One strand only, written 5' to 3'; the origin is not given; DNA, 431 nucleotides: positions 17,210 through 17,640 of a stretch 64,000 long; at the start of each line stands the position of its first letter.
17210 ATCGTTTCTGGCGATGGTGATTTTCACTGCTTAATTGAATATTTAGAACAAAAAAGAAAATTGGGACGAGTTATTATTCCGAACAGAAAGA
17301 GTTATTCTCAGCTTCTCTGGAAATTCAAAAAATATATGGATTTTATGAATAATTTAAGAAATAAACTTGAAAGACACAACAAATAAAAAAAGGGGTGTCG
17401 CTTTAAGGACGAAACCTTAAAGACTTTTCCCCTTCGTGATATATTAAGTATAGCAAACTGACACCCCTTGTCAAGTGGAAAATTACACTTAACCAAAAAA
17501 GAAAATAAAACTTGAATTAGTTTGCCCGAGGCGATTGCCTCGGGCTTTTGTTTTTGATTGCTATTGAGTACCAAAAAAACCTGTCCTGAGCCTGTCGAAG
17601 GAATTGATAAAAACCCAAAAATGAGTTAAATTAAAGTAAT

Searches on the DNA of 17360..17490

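Call 22: search_rna_families(source=window, start=17360, end=17490, threshold=evalue, max_evalue=10, show_alignments=2)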
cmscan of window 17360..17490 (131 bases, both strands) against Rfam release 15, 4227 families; matches with E-value up to 10: 6.
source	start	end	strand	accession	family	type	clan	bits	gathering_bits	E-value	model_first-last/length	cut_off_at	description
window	17360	17397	+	RF01098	RF_site9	Cis-reg; frameshift_element;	-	14.5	70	2.3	1-50/50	no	Gag/pro ribosomal frameshift site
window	17383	17480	-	RF00619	U6atac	Gene; snRNA; splicing;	CL00009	11.7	33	0.47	30-126/126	no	U6atac minor spliceosomal RNA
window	17391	17432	-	RF03116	aCoV-5UTR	Cis-reg;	CL00116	11.7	70.3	0.54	173-214/323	no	Alphacoronavirus 5'UTR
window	17385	17439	+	RF02520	mir-965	Gene; miRNA;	-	11.5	43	9.6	1-76/76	no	mir-965 microRNA precursor family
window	17360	17429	+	RF02986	FuFi-1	Gene; sRNA;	-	11.2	59.6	1.5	101-175/175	5'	FuFi-1 RNA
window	17400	17429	+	RF00180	REN-SRE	Cis-reg;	-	9.2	41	6.1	1-37/37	no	Renin stability regulatory element (REN-SRE)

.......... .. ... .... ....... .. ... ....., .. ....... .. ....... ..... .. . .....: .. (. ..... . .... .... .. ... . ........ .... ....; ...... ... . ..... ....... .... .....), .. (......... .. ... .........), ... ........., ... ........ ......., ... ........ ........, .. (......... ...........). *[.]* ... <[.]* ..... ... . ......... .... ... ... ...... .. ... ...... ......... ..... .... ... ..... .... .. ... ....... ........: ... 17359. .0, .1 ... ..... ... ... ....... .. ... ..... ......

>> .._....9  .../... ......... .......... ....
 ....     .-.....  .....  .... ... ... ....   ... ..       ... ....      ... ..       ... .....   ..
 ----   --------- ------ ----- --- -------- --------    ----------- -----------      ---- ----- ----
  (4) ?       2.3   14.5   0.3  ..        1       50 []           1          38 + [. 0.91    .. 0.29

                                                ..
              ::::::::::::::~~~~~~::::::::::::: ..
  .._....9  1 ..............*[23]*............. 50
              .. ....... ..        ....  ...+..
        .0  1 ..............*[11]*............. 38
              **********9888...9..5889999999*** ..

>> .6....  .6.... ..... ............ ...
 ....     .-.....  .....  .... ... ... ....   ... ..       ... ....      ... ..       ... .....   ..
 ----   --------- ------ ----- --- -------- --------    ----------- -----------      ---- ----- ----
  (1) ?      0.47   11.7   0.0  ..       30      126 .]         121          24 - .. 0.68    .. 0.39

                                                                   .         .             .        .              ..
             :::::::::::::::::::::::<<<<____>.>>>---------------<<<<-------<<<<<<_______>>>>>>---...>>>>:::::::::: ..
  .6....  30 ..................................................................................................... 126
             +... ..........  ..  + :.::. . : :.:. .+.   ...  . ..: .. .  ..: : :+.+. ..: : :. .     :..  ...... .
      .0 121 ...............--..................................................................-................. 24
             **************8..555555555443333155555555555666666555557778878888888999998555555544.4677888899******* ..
